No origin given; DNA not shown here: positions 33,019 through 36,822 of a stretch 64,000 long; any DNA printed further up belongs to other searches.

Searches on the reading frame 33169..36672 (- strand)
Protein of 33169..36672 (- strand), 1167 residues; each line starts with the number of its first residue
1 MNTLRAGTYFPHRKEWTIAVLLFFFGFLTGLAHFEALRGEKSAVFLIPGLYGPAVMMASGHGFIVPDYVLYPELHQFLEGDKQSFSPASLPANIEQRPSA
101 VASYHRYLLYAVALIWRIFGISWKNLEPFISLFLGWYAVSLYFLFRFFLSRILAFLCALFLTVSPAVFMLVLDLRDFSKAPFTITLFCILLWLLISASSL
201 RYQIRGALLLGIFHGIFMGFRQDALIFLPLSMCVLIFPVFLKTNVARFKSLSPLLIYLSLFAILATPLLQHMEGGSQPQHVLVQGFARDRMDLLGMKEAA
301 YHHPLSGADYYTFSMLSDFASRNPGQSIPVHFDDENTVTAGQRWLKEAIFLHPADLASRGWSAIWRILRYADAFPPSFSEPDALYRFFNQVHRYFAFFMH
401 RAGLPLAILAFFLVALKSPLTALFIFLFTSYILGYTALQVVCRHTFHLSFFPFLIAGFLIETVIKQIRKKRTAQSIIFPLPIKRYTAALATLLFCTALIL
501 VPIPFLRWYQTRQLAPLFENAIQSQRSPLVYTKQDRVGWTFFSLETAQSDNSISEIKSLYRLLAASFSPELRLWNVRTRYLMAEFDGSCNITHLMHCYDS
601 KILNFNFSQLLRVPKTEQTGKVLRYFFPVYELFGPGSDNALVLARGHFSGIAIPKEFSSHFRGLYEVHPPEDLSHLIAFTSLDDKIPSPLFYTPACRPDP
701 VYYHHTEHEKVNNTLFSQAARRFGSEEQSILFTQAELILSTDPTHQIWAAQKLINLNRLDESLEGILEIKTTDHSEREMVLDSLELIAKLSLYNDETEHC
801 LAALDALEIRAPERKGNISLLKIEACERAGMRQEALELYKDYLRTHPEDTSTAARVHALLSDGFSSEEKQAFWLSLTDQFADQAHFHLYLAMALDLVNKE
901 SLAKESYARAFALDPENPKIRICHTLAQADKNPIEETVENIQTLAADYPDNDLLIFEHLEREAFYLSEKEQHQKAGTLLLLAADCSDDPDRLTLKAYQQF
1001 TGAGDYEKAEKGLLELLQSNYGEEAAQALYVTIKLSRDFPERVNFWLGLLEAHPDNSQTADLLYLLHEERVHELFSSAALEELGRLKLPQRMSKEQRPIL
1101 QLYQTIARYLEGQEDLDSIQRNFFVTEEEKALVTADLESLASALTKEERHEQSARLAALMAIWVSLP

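Call 42: search_protein_families(library=pfam, proteins=[window:33169-36672:-], max_evalue=0.001)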
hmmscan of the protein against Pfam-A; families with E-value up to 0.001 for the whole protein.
window:33169-36672:- (1167 aa): 1 family
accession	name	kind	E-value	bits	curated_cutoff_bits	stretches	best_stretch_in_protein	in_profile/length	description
PF13428.12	TPR_14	-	0.00087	20.2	23.5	0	820-851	5-36/44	Tetratricopeptide repeat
